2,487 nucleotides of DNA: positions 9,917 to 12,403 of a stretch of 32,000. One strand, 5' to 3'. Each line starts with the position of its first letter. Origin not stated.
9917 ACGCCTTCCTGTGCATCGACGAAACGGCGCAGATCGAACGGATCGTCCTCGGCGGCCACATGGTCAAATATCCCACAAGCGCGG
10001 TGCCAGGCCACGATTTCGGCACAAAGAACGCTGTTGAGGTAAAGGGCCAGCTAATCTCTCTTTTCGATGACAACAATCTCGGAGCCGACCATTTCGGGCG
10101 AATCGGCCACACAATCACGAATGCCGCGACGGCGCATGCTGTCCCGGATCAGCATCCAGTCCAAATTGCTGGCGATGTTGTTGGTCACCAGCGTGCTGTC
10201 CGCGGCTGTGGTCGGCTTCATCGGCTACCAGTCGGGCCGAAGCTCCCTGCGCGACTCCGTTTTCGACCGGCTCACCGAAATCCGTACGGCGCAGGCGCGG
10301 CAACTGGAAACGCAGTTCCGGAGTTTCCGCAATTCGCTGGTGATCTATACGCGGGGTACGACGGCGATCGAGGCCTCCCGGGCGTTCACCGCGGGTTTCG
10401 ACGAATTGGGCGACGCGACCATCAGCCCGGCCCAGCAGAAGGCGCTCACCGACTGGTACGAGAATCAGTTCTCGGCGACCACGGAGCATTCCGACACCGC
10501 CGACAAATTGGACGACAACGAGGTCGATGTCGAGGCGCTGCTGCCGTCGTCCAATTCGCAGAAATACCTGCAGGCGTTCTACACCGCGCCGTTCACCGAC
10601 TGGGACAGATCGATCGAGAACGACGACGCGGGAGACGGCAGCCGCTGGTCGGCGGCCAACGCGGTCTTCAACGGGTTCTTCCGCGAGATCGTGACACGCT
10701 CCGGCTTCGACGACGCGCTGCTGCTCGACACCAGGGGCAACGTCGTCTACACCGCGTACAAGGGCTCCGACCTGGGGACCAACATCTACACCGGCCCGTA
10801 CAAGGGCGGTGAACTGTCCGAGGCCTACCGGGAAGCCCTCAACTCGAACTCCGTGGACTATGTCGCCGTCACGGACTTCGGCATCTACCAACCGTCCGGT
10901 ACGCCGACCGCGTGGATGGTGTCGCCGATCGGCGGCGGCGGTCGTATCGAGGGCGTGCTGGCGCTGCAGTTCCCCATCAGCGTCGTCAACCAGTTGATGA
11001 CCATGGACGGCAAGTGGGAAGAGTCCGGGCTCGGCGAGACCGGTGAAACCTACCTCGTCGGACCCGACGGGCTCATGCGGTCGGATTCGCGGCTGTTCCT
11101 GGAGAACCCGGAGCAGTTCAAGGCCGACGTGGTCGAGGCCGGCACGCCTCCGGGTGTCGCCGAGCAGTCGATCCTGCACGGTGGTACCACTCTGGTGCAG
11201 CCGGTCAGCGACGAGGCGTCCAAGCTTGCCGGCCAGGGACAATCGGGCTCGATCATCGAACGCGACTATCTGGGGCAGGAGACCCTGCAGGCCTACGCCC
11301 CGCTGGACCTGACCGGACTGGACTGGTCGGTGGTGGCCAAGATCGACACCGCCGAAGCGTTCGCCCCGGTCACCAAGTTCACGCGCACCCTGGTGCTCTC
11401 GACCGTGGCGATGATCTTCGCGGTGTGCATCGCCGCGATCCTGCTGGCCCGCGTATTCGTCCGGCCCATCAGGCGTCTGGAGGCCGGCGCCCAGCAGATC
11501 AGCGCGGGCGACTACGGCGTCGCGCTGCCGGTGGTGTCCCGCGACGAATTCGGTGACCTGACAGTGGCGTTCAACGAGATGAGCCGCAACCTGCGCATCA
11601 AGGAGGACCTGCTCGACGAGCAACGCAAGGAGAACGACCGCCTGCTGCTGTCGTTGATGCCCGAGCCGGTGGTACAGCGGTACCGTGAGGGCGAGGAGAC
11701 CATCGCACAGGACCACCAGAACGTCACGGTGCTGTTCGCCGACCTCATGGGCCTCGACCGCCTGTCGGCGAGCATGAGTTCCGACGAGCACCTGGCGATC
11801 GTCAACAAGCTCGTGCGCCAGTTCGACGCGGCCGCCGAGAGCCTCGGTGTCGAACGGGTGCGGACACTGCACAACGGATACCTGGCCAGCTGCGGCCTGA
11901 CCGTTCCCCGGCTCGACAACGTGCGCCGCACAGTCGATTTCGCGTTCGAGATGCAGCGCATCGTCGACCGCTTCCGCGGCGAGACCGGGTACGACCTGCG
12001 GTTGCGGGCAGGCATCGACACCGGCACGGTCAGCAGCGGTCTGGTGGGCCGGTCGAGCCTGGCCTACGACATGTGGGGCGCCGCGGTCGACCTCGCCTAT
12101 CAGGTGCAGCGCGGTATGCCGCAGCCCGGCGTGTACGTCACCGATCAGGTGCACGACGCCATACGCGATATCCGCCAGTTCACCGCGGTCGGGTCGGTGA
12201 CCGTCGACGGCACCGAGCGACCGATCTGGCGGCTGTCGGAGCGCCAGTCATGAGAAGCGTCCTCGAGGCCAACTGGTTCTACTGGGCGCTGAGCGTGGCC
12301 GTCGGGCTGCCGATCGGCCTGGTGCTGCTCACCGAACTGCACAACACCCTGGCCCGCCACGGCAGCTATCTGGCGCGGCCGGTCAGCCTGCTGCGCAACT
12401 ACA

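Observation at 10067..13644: Cache-HAMP cyclase-homology receptor coupled (ATGA overlap) to an MscS channel with a cNMP-like domain, where both the catalytic residues and the cNMP-binding residues look degenerate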

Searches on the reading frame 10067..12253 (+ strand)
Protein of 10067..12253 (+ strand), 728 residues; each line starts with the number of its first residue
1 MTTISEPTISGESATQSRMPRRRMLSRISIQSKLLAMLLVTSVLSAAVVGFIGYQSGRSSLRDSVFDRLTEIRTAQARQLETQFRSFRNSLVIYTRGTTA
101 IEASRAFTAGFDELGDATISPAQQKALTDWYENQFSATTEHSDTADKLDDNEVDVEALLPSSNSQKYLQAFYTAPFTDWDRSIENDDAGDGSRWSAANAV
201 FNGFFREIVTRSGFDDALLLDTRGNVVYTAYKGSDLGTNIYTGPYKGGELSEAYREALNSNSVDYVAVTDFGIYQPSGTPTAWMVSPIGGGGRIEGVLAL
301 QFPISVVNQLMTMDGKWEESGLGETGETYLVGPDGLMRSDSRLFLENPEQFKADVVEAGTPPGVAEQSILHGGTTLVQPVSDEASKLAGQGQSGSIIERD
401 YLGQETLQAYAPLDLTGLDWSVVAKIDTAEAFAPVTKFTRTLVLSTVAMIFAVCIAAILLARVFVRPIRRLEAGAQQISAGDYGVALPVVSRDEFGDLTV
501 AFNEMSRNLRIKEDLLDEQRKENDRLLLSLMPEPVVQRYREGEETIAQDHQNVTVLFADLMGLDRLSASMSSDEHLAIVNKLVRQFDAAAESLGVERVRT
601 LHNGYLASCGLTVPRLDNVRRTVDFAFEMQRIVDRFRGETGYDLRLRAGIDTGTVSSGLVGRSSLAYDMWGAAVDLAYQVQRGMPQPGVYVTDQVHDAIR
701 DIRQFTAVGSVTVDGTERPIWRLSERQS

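Call 3: search_protein_families(library=pfam, proteins=[window:10067-12253:+], max_evalue=1)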
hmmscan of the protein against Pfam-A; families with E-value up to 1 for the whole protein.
window:10067-12253:+ (728 aa): 6 families
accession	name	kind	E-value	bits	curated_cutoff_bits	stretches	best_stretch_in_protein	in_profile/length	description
PF00211.25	Guanylate_cyc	-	7.3e-29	101.1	21.9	1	547-716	3-173/183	Adenylate and Guanylate cyclase catalytic domain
PF02743.24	dCache_1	-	5.1e-17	62.6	45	1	204-424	58-239/240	Cache domain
PF00672.30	HAMP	-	3e-16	59.9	25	1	459-510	1-52/53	HAMP domain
PF07701.20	HNOBA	-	0.052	13.5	23.4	1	502-538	179-215/216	Heme NO binding associated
PF02203.21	TarH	-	0.06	13.7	25.2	1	24-82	1-56/177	Tar ligand binding domain homologue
PF12729.13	4HB_MCP_1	-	0.38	10.7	27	0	28-63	2-39/181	Four helix bundle sensory module for signal transduction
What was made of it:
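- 10067..12253 (+): Receptor gene (MSMEG_3578 / Rv2435c orthologue): N-terminal TM helix, extracytoplasmic dCache_1, TM2, HAMP, signalling helix (CTE-like), class III cyclase-homology domain. An alternative start lies at 10121. Pfam hits (call 3).
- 10676..11338 (+): dCache_1 sensor domain (residues 204-424) inside the roughly 380-aa extracytoplasmic region. The ligand is unknown. PF02743, E=5e-17 (call 3).
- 11705..12214 (+): Cyclase-homology domain (547-716) with a degenerate catalytic set. Codons: D559 (11741-11743), D564 in place of the GF[T/S] Thr (11756-11758), R599 (11861-11863), N603 (11873-11875), D668 (12068-12070), D675 (12089-12091), Q679 (12101-12103). PF00211, E=7e-29 (call 3).
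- On dCache_1 / HAMP transmembrane receptors: PF02743 5e-17 and PF00672 3e-16 (call 3).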

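Call 4: search_protein_families(library=ncbifam, proteins=[window:10067-12253:+], max_evalue=0.01)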
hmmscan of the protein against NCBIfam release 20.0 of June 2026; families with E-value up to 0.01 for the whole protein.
window:10067-12253:+ (728 aa): 23 families
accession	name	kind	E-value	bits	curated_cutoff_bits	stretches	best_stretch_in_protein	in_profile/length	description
NF038263.1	prot_phos_SiaA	equivalog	8.9e-16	57.6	700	1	416-522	285-392/658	biofilm regulation protein phosphatase SiaA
NF033092.0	HK_WalK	equivalog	2.2e-13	49.7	725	1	424-546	161-282/594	cell wall metabolism sensor histidine kinase WalK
NF040691.1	MtrAB_MtrB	equivalog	9.6e-11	41.4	450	1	437-514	185-262/507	MtrAB system histidine kinase MtrB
NF012163.2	BaeS_SmeS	equivalog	1.8e-09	37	500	1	438-513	162-237/457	sensor histidine kinase efflux regulator BaeS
NF007837.0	PRK10549.1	equivalog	3.9e-08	32.5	603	1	443-512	168-236/466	envelope stress sensor histidine kinase BaeS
NF007004.0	PRK09467.1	equivalog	9.5e-08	31.3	415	1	441-511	157-227/440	two-component system sensor histidine kinase EnvZ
NF041210.1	his_kin_PieS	equivalog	1.8e-07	30.5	850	1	448-522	176-249/474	two component system sensor histidine kinase PieS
NF058645.1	MCPCtpMPsAe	equivalog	1.8e-07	30.3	900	1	414-506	181-273/558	methyl-accepting chemotaxis protein CtpM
NF045911.1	TCSHisKinNblS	equivalog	2.3e-07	29.5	1000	1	412-514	151-256/621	two-component system sensor histidine kinase NblS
NF053592.1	HK_near_YfiR_like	equivalog_domain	5.2e-07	29.5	194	1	436-505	144-217/223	sensor histidine kinase, YfiR-like protein-associated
NF008184.0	PRK10935.1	equivalog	7.1e-07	28.2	553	1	442-522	154-235/565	nitrate/nitrite two-component system sensor histidine kinase NarQ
NF047496.1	HK_LIC11548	equivalog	1.1e-06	27.8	750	1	442-520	277-356/589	LIC_11548 family sensor histidine kinase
TIGR01386.1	cztS_silS_copS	subfamily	2.7e-05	23.4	292.55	1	373-506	99-231/457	heavy metal sensor histidine kinase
NF052458.1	PhdiestGepA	equivalog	4.3e-05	21.9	1200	1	414-519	318-424/840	phosphodiesterase GepA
NF007896.0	PRK10600.1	equivalog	5.2e-05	22.1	578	1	431-519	148-233/598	nitrate/nitrite two-component system sensor histidine kinase NarX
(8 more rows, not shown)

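Call 8: find_homologous_proteins(query=window:10067-12253:+, max_evalue=1e-20)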
Query window:10067-12253:+ (728 aa): 3248 proteins with E <= 1e-20 among 8000 candidates; the best 120 are listed.
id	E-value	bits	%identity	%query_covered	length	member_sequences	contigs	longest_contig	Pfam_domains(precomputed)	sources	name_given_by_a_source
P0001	0.0e+0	1543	97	98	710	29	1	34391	PF00672.31,PF02743.25,PF00211.26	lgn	-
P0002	0.0e+0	1379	85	100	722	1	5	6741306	PF00672.31,PF02743.25,PF00211.26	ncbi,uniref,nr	ncbi:adenylate/guanylate cyclase domain-containing protein [Mycolicibacterium goodii]|uniref:HAMP do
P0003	0.0e+0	1377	85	100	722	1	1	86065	PF00672.31,PF02743.25,PF00211.26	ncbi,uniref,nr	ncbi:HAMP domain-containing protein [Mycolicibacterium goodii]|uniref:adenylate/guanylate cyclase do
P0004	0.0e+0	1376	90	95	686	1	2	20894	PF00672.31,PF02743.25,PF00211.26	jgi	jgi:class 3 adenylate cyclase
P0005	0.0e+0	1366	86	99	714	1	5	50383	PF00672.31,PF02743.25,PF00211.26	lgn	-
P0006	0.0e+0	1364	86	99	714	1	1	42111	PF00672.31,PF02743.25,PF00211.26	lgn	-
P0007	0.0e+0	1364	85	99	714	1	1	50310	PF00672.31,PF02743.25,PF00211.26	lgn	-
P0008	0.0e+0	1364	85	99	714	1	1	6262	PF00672.31,PF02743.25,PF00211.26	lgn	-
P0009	0.0e+0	1351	86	97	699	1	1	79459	PF00672.31,PF02743.25,PF00211.26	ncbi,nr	ncbi:adenylate/guanylate cyclase domain-containing protein [Mycobacterium goodii]|nr:adenylate/guany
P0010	0.0e+0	1336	86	95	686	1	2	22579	PF00672.31,PF02743.25,PF00211.26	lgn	-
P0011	0.0e+0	1331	82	100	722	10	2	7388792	PF00672.31,PF02743.25,PF00211.26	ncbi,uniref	ncbi:adenylate/guanylate cyclase domain-containing protein [Mycolicibacterium wolinskyi]|uniref:aden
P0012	0.0e+0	1328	86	95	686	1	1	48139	PF00672.31,PF02743.25,PF00211.26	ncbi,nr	ncbi:cyclase [Mycobacterium sp. SWH-M5]|nr:cyclase [Mycobacterium sp. SWH-M5]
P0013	0.0e+0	1274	81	97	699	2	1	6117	PF00672.31,PF02743.25,PF00211.26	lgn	-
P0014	0.0e+0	1218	75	100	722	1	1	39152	PF00672.31,PF02743.25,PF00211.26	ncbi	ncbi:adenylate/guanylate cyclase domain-containing protein [Mycobacterium sp. NPDC003449]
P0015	0.0e+0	1218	76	100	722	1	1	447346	PF00672.31,PF00211.26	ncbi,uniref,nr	ncbi:HAMP domain-containing protein [Mycobacterium sp. 21AC1]|uniref:adenylate/guanylate cyclase dom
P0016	0.0e+0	1209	75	100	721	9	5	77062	PF00672.31,PF02743.25,PF00211.26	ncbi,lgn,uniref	ncbi:adenylate/guanylate cyclase domain-containing protein [Mycolicibacterium sp.]|uniref:adenylate/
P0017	0.0e+0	1208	74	100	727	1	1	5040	PF00672.31,PF00211.26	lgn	-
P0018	0.0e+0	1206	75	100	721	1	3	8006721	PF00672.31,PF02743.25,PF00211.26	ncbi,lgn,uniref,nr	ncbi:cyclase [Mycolicibacterium mageritense DSM 44476 = CIP 104973]|uniref:Adenylate/guanylate cycla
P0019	0.0e+0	1196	77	97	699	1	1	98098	PF00672.31,PF02743.25,PF00211.26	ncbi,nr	ncbi:MAG: adenylate/guanylate cyclase domain-containing protein [Mycolicibacterium mageritense]|nr:M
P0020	0.0e+0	1193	77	95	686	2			PF00672.31,PF02743.25,PF00211.26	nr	nr:adenylate/guanylate cyclase domain-containing protein [Mycolicibacterium frederiksbergense]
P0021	0.0e+0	1192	76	97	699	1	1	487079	PF00672.31,PF02743.25,PF00211.26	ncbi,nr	ncbi:HAMP domain-containing protein [Mycobacterium sp. DSM 3803]|nr:HAMP domain-containing protein [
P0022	0.0e+0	1184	73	100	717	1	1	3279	PF00672.31,PF02743.25,PF00211.26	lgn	-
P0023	0.0e+0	1182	73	100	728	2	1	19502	PF00672.31,PF02743.25,PF00211.26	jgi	jgi:class 3 adenylate cyclase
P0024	0.0e+0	1182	74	98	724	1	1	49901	PF00672.31,PF02743.25,PF00211.26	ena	-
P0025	0.0e+0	1182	73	100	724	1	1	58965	PF00672.31,PF02743.25,PF00211.26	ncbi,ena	-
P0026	0.0e+0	1181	73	100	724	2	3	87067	PF00672.31,PF02743.25,PF00211.26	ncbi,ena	-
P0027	0.0e+0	1180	73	100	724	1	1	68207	PF00672.31,PF02743.25,PF00211.26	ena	-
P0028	0.0e+0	1179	74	98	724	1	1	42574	PF00672.31,PF02743.25,PF00211.26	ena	-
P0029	0.0e+0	1178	73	100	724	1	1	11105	PF00672.31,PF02743.25,PF00211.26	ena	-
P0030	0.0e+0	1178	74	100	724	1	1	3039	PF00672.31,PF02743.25,PF00211.26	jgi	jgi:class 3 adenylate cyclase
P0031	0.0e+0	1178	74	100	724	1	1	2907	PF00672.31,PF02743.25,PF00211.26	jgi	jgi:class 3 adenylate cyclase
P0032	0.0e+0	1178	75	98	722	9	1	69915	PF00672.31,PF02743.25,PF00211.26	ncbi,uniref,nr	ncbi:adenylate/guanylate cyclase domain-containing protein [Mycobacterium aquaticum]|uniref:Adenylat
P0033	0.0e+0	1178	74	98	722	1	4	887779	PF00672.31,PF02743.25,PF00211.26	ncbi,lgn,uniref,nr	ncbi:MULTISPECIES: adenylate/guanylate cyclase domain-containing protein [unclassified Mycolicibacte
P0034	0.0e+0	1178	74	100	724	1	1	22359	PF00672.31,PF02743.25,PF00211.26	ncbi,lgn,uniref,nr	ncbi:adenylate/guanylate cyclase domain-containing protein [Mycobacterium sp.]|uniref:adenylate/guan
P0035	0.0e+0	1177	74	100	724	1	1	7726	PF00672.31,PF02743.25,PF00211.26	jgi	jgi:class 3 adenylate cyclase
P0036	0.0e+0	1177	73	100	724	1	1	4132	PF00672.31,PF02743.25,PF00211.26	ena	-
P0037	0.0e+0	1176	73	98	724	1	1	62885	PF00672.31,PF02743.25,PF00211.26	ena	-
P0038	0.0e+0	1176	74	100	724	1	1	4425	PF00672.31,PF02743.25,PF00211.26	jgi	jgi:class 3 adenylate cyclase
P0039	0.0e+0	1175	74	100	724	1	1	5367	PF00672.31,PF02743.25,PF00211.26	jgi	jgi:class 3 adenylate cyclase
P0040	0.0e+0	1175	73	100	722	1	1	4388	PF00672.31,PF02743.25,PF00211.26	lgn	-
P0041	0.0e+0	1175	73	98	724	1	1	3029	PF00672.31,PF02743.25,PF00211.26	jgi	jgi:class 3 adenylate cyclase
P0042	0.0e+0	1173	73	100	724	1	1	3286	PF00672.31,PF02743.25,PF00211.26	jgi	jgi:class 3 adenylate cyclase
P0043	0.0e+0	1173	74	100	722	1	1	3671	PF00672.31,PF02743.25,PF00211.26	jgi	jgi:class 3 adenylate cyclase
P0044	0.0e+0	1173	73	100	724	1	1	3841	PF00672.31,PF02743.25,PF00211.26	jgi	jgi:class 3 adenylate cyclase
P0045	0.0e+0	1172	73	100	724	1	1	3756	PF00672.31,PF02743.25,PF00211.26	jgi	jgi:class 3 adenylate cyclase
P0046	0.0e+0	1172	74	100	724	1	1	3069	PF00672.31,PF02743.25,PF00211.26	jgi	jgi:class 3 adenylate cyclase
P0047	0.0e+0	1172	72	100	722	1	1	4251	PF00672.31,PF02743.25,PF00211.26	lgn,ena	-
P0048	0.0e+0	1172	73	100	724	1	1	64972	PF00672.31,PF02743.25,PF00211.26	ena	-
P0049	0.0e+0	1172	74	96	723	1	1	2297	PF00672.31,PF02743.25,PF00211.26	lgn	-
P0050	0.0e+0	1171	74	100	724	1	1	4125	PF00672.31,PF02743.25,PF00211.26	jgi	jgi:class 3 adenylate cyclase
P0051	0.0e+0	1171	73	100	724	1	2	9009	PF00672.31,PF02743.25,PF00211.26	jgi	jgi:class 3 adenylate cyclase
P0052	0.0e+0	1171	73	100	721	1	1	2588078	PF00672.31,PF02743.25,PF00211.26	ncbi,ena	-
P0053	0.0e+0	1171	73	100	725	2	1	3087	PF00672.31,PF02743.25,PF00211.26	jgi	jgi:class 3 adenylate cyclase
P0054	0.0e+0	1171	74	100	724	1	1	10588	PF00672.31,PF02743.25,PF00211.26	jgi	jgi:class 3 adenylate cyclase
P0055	0.0e+0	1171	74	100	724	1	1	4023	PF00672.31,PF02743.25,PF00211.26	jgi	jgi:class 3 adenylate cyclase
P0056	0.0e+0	1171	73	100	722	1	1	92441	PF00672.31,PF02743.25,PF00211.26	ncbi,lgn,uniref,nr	ncbi:adenylate/guanylate cyclase domain-containing protein [Mycobacterium sp. 141]|uniref:adenylate/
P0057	0.0e+0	1170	73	100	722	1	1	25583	PF00672.31,PF02743.25,PF00211.26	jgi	jgi:class 3 adenylate cyclase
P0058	0.0e+0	1170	73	100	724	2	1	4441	PF00672.31,PF02743.25,PF00211.26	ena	-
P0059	0.0e+0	1170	73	100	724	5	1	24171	PF00672.31,PF02743.25,PF00211.26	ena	-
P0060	0.0e+0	1170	76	95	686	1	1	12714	PF00672.31,PF02743.25,PF00211.26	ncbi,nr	ncbi:cyclase [Mycobacterium sp. SWH-M3]|nr:cyclase [Mycobacterium sp. SWH-M3]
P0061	0.0e+0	1170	72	100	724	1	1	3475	PF00672.31,PF02743.25,PF00211.26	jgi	jgi:class 3 adenylate cyclase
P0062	0.0e+0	1169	73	100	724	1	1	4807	PF00672.31,PF02743.25,PF00211.26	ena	-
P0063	0.0e+0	1169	74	97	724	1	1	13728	PF00672.31,PF02743.25,PF00211.26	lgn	-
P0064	0.0e+0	1168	73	100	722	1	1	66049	PF00672.31,PF02743.25,PF00211.26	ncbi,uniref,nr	ncbi:adenylate/guanylate cyclase domain-containing protein [Mycolicibacterium stellerae]|uniref:aden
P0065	0.0e+0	1168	74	98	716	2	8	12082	PF00672.31,PF02743.25,PF00211.26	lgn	-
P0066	0.0e+0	1168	72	100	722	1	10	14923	PF00672.31,PF02743.25,PF00211.26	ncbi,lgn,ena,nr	ncbi:MAG TPA: adenylate/guanylate cyclase domain-containing protein [Mycobacterium sp.]|nr:adenylate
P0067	0.0e+0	1168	73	100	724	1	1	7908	PF00672.31,PF02743.25,PF00211.26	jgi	jgi:class 3 adenylate cyclase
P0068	0.0e+0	1168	72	100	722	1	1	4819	PF00672.31,PF02743.25,PF00211.26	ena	-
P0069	0.0e+0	1168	72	100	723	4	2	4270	PF00672.31,PF02743.25,PF00211.26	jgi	jgi:class 3 adenylate cyclase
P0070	0.0e+0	1167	73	100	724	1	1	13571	PF00672.31,PF02743.25,PF00211.26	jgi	jgi:class 3 adenylate cyclase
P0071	0.0e+0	1167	72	99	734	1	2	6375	PF00672.31,PF02743.25,PF00211.26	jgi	jgi:class 3 adenylate cyclase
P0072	0.0e+0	1166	72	99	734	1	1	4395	PF00672.31,PF02743.25,PF00211.26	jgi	jgi:class 3 adenylate cyclase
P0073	0.0e+0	1166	73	100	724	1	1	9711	PF00672.31,PF02743.25,PF00211.26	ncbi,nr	ncbi:MAG TPA: adenylate/guanylate cyclase domain-containing protein [Mycobacterium sp.]|nr:adenylate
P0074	0.0e+0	1166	72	100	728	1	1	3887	PF00672.31,PF02743.25,PF00211.26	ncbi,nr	ncbi:MAG: hypothetical protein QOD39_4374, partial [Mycobacterium sp.]|nr:hypothetical protein [Myco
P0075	0.0e+0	1166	72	100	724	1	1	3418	PF00672.31,PF02743.25,PF00211.26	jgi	-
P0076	0.0e+0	1166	71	100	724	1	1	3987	PF00672.31,PF02743.25,PF00211.26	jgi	jgi:class 3 adenylate cyclase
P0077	0.0e+0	1166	73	100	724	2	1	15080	PF00672.31,PF02743.25,PF00211.26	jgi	jgi:class 3 adenylate cyclase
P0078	0.0e+0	1165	73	96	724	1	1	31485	PF00672.31,PF02743.25,PF00211.26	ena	-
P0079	0.0e+0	1164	72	100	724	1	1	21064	PF00672.31,PF02743.25,PF00211.26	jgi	jgi:class 3 adenylate cyclase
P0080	0.0e+0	1163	72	100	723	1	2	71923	PF00672.31,PF02743.25,PF00211.26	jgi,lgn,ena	-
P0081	0.0e+0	1163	73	100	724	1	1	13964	PF00672.31,PF02743.25,PF00211.26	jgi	jgi:class 3 adenylate cyclase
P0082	0.0e+0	1163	72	100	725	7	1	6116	PF00672.31,PF02743.25,PF00211.26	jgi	jgi:class 3 adenylate cyclase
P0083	0.0e+0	1163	72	100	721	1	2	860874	PF00672.31,PF02743.25,PF00211.26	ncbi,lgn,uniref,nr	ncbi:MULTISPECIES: adenylate/guanylate cyclase domain-containing protein [unclassified Mycobacterium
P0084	0.0e+0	1162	72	100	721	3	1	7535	PF00672.31,PF02743.25,PF00211.26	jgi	jgi:class 3 adenylate cyclase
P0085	0.0e+0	1162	74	96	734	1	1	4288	PF00672.31,PF02743.25,PF00211.26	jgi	jgi:class 3 adenylate cyclase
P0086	0.0e+0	1162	73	98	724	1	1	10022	PF00672.31,PF02743.25,PF00211.26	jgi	jgi:class 3 adenylate cyclase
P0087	0.0e+0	1161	74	96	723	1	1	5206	PF00672.31,PF02743.25,PF00211.26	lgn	-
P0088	0.0e+0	1161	72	100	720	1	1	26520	PF00672.31,PF02743.25,PF00211.26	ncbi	-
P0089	0.0e+0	1161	72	99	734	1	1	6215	PF00672.31,PF02743.25,PF00211.26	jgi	jgi:class 3 adenylate cyclase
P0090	0.0e+0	1161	72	100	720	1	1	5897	PF00672.31,PF02743.25,PF00211.26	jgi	jgi:class 3 adenylate cyclase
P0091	0.0e+0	1161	73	100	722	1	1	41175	PF00672.31,PF02743.25,PF00211.26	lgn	-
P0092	0.0e+0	1160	74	97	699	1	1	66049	PF00672.31,PF02743.25,PF00211.26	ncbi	-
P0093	0.0e+0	1160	72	100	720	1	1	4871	PF00672.31,PF02743.25,PF00211.26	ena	-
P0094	0.0e+0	1159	72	99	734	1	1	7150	PF00672.31,PF02743.25,PF00211.26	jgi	jgi:class 3 adenylate cyclase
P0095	0.0e+0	1159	72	100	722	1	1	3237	PF00672.31,PF02743.25,PF00211.26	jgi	jgi:class 3 adenylate cyclase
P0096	0.0e+0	1159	73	96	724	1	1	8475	PF00672.31,PF02743.25,PF00211.26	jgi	jgi:class 3 adenylate cyclase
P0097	0.0e+0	1158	73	97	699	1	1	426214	PF00672.31,PF02743.25,PF00211.26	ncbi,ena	-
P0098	0.0e+0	1158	72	100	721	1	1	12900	PF00672.31,PF02743.25,PF00211.26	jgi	jgi:class 3 adenylate cyclase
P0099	0.0e+0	1158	73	96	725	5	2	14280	PF00672.31,PF02743.25,PF00211.26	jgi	jgi:class 3 adenylate cyclase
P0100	0.0e+0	1158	72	100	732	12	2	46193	PF00672.31,PF02743.25,PF00211.26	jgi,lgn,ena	-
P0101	0.0e+0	1156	71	100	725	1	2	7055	PF00672.31,PF02743.25,PF00211.26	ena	-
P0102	0.0e+0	1156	71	100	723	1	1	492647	PF00672.31,PF02743.25,PF00211.26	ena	-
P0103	0.0e+0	1155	72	100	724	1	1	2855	PF00672.31,PF02743.25,PF00211.26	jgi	jgi:class 3 adenylate cyclase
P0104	0.0e+0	1155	73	96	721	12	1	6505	PF00672.31,PF02743.25,PF00211.26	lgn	-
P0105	0.0e+0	1155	72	100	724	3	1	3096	PF00672.31,PF02743.25,PF00211.26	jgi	jgi:class 3 adenylate cyclase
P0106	0.0e+0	1155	72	100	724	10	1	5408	PF00672.31,PF02743.25,PF00211.26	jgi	jgi:class 3 adenylate cyclase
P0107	0.0e+0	1154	72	100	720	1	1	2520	PF00672.31,PF02743.25,PF00211.26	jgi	jgi:class 3 adenylate cyclase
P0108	0.0e+0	1154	72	100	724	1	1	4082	PF00672.31,PF02743.25,PF00211.26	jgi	jgi:class 3 adenylate cyclase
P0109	0.0e+0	1154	73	96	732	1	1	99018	PF00672.31,PF02743.25,PF00211.26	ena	-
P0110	0.0e+0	1154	72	100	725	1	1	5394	PF00672.31,PF02743.25,PF00211.26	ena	-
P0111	0.0e+0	1154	72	100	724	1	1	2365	PF00672.31,PF02743.25,PF00211.26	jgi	jgi:class 3 adenylate cyclase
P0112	0.0e+0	1154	72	100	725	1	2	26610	PF00672.31,PF02743.25,PF00211.26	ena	-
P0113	0.0e+0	1154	73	97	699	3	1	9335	PF00672.31,PF02743.25,PF00211.26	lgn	-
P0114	0.0e+0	1153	73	96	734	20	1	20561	PF00672.31,PF02743.25,PF00211.26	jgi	jgi:class 3 adenylate cyclase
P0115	0.0e+0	1153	72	100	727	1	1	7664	PF00672.31,PF02743.25,PF00211.26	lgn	-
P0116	0.0e+0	1153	72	100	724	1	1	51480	PF00672.31,PF02743.25,PF00211.26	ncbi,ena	-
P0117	0.0e+0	1153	72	96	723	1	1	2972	PF00672.31,PF02743.25,PF00211.26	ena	-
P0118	0.0e+0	1153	71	100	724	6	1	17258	PF00672.31,PF02743.25,PF00211.26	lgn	-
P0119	0.0e+0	1153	72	100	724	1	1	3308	PF00672.31,PF02743.25,PF00211.26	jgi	jgi:class 3 adenylate cyclase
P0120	0.0e+0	1153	72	96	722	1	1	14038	PF00672.31,PF02743.25,PF00211.26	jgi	jgi:class 3 adenylate cyclase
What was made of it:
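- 10067..12253 (+): 120 orthologues at >=71% identity (call 8).
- Checked: ATG 10067 gives 728 aa and ATG 10121 gives 710 aa; homologues are annotated at 686-722 aa (call 8).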

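Call 45: search_protein_representatives(protein=window:10067-12253:+)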
Query: 728 residues. Proteins with E-value up to 0.001 (for the whole library): 49107; up to 1e-10: 20295; up to 1e-30: 3225. The best 150 are listed.
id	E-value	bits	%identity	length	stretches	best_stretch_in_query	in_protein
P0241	5.8e-269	910.8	75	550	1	197-727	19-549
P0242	1.3e-245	833.6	56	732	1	9-726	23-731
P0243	1.4e-213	727.8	49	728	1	19-724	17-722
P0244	1.1e-212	724.9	49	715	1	20-723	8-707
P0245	6.8e-202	689.2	48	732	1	20-726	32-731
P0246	3.6e-197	673.6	47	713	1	15-726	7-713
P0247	1.8e-184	631.6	45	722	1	14-724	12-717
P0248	3.3e-184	630.7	44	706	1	25-723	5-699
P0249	1.2e-174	599.2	43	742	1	7-723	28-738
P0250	4.9e-173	593.8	43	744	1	11-727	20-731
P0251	1.2e-172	592.5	42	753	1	20-713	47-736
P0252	1.0e-168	579.5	67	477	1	2-406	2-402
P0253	4.3e-167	574.2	39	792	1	21-727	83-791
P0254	2.0e-157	542.2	41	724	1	18-725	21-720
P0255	5.5e-157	540.8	51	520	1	89-596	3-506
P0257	2.9e-149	515.3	36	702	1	24-706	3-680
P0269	3.8e-133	462.0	35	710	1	27-716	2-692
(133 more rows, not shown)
